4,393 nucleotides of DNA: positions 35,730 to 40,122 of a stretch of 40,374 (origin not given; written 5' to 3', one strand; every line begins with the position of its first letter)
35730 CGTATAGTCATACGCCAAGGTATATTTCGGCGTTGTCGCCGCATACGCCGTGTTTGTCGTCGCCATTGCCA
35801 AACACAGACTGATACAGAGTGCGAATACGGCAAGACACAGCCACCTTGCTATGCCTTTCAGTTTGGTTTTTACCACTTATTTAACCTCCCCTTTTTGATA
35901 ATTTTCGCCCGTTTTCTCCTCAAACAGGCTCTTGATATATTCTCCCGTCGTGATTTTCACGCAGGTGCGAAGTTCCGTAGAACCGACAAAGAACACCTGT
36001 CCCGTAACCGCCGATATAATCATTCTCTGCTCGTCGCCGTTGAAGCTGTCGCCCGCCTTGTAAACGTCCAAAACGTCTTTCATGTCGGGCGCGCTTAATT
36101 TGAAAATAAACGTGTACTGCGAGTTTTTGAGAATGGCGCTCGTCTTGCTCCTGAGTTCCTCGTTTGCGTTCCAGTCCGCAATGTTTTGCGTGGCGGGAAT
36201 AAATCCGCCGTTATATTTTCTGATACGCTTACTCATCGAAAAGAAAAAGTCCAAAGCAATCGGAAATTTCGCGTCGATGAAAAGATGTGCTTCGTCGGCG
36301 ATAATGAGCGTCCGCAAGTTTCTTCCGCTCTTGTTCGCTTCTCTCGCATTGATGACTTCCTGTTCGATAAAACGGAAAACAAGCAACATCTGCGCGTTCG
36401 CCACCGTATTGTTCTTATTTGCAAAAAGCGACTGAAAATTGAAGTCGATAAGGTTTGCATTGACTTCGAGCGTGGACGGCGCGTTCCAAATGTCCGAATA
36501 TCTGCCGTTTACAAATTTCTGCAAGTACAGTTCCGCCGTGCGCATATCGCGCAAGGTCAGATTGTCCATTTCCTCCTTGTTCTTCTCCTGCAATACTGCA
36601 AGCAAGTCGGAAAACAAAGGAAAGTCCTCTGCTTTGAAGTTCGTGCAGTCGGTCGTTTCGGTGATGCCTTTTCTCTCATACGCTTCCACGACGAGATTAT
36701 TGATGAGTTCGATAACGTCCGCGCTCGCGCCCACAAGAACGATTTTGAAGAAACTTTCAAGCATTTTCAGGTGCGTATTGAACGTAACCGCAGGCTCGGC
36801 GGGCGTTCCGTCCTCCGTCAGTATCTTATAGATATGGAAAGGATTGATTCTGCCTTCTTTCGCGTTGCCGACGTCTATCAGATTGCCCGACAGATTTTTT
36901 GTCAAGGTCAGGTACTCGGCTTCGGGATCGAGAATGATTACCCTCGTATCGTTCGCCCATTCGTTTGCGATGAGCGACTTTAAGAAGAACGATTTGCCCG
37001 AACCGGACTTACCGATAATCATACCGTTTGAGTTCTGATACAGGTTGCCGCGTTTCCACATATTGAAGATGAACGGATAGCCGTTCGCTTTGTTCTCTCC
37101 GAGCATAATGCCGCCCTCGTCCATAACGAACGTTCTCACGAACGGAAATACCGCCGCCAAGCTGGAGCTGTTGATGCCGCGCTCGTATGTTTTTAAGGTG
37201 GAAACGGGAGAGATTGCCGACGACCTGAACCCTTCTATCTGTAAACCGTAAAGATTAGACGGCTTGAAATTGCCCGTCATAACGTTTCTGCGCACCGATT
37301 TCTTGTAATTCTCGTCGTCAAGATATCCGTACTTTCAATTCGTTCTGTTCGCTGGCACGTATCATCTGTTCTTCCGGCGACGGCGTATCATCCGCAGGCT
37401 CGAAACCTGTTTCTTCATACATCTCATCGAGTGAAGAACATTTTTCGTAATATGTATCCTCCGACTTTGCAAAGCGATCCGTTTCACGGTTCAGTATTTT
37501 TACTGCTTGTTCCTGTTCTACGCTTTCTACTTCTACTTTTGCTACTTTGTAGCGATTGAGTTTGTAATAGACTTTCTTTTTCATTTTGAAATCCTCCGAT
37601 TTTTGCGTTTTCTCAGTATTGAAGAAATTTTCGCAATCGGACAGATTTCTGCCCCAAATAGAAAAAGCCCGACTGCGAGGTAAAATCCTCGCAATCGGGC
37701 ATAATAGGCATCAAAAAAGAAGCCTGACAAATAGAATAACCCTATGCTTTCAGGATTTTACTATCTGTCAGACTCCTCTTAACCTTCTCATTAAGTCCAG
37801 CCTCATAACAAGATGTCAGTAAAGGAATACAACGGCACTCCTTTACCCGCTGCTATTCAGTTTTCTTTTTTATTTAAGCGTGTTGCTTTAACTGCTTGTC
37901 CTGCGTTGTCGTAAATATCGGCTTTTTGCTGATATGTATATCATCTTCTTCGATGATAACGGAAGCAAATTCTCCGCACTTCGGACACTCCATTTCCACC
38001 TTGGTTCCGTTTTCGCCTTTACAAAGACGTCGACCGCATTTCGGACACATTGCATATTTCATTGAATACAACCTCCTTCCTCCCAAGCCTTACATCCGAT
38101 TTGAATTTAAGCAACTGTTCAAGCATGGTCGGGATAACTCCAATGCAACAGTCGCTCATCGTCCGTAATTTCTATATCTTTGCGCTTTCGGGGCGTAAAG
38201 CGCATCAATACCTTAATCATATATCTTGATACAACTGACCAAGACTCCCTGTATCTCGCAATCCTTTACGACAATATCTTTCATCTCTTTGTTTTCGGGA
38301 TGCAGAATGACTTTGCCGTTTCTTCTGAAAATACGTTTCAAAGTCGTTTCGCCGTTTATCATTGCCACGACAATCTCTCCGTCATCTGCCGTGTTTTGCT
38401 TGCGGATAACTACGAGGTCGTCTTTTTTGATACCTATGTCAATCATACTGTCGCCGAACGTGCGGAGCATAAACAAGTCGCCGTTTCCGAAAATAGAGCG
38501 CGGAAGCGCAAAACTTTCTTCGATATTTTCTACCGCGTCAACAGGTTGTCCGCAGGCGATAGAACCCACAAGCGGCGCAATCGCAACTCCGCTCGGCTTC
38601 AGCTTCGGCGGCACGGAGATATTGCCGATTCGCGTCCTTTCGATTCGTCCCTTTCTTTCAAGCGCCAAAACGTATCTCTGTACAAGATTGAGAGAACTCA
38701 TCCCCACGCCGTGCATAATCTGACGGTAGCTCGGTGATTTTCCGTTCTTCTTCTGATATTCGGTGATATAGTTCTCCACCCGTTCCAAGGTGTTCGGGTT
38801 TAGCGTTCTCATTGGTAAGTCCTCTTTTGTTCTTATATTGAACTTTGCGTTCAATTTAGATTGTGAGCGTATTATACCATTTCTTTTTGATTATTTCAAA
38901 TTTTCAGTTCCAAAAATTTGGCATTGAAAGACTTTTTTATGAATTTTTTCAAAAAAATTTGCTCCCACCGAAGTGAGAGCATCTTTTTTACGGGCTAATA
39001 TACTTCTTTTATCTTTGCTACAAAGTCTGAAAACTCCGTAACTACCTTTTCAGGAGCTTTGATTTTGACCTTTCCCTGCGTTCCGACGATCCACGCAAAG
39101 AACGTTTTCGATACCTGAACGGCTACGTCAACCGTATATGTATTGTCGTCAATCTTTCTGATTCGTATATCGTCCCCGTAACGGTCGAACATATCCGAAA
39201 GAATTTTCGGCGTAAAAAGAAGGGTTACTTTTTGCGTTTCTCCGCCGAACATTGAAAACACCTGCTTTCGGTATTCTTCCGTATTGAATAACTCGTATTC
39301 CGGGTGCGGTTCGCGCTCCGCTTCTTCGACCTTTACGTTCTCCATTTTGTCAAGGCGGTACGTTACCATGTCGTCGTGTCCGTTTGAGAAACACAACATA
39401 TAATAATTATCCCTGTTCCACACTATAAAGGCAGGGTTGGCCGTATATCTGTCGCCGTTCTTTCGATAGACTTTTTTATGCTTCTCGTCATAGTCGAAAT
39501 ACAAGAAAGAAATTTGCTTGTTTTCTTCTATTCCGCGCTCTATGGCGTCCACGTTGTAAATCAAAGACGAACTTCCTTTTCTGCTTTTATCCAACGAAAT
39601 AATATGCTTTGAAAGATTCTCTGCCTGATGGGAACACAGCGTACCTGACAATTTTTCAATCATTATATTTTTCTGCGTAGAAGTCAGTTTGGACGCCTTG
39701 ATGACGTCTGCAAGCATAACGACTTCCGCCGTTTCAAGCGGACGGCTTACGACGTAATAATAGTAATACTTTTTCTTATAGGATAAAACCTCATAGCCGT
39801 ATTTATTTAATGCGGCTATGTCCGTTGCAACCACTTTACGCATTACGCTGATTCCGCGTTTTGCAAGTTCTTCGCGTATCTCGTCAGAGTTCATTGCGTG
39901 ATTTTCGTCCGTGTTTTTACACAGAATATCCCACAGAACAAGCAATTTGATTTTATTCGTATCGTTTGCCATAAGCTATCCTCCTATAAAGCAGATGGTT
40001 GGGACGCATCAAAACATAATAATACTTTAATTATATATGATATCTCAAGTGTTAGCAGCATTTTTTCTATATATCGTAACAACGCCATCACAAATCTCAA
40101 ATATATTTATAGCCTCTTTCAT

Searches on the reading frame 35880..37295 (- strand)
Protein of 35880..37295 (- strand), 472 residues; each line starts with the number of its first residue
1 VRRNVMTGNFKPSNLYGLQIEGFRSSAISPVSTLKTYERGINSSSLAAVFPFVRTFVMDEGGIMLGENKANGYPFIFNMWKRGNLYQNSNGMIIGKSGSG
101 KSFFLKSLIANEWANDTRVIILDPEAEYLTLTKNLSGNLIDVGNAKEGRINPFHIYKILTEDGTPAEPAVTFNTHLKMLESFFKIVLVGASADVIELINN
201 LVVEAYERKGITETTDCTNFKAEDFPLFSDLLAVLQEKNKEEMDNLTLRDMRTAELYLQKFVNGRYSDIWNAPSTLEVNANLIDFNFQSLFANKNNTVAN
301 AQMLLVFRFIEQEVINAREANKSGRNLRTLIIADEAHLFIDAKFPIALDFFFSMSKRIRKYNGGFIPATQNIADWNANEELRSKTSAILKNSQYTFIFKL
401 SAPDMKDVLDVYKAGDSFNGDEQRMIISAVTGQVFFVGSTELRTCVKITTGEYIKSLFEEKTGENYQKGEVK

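Call 52: search_protein_families(library=pfam, proteins=[window:35880-37295:-], max_evalue=0.0001)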
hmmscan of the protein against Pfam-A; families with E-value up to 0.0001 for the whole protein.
window:35880-37295:- (472 aa): 3 families
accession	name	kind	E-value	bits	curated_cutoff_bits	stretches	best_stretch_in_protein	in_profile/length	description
PF19044.6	P-loop_TraG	-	2e-12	46.9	25.8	1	80-397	21-315/413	TraG P-loop domain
PF01935.23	DUF87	-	1.1e-09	39.2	23.2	1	93-273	28-177/220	Helicase HerA, central domain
PF12846.13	AAA_10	-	4.8e-08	32.9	27.5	1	82-433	15-336/362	AAA-like domain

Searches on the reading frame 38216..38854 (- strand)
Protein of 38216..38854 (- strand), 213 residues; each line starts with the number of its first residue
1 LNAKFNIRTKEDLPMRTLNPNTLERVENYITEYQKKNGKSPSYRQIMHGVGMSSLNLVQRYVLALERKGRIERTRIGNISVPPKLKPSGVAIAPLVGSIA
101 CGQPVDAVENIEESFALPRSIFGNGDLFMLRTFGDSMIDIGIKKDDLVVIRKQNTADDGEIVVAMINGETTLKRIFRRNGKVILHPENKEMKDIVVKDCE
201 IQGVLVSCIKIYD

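Call 52: search_protein_families(library=pfam, proteins=[window:38216-38854:-], max_evalue=0.0001)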
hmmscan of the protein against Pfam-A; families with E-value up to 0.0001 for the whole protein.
window:38216-38854:- (213 aa): 2 families
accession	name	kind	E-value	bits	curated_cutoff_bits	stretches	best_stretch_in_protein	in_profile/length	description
PF00717.28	Peptidase_S24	-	3e-31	108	23.3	1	94-206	1-116/116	Peptidase S24-like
PF01726.22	LexA_DNA_bind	-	4.5e-08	33.2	23.7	1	26-74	11-59/65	LexA DNA binding domain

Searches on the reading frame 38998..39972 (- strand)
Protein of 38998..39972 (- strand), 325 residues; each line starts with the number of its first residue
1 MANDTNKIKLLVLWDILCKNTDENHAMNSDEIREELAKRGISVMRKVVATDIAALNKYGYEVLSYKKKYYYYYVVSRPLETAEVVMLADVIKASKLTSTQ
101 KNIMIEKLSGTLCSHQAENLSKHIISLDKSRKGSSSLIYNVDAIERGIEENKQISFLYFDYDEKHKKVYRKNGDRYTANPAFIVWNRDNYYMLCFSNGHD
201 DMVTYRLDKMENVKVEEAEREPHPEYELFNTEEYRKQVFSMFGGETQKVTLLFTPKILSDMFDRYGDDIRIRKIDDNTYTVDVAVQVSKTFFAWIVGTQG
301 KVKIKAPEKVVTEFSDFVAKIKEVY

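Call 52: search_protein_families(library=pfam, proteins=[window:38998-39972:-], max_evalue=0.0001)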
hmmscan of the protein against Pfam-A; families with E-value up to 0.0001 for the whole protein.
window:38998-39972:- (325 aa): 1 family
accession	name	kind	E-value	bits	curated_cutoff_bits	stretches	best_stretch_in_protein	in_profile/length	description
PF13280.12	WYL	-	4.9e-10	39.7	21.8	1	141-215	3-70/70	WYL domain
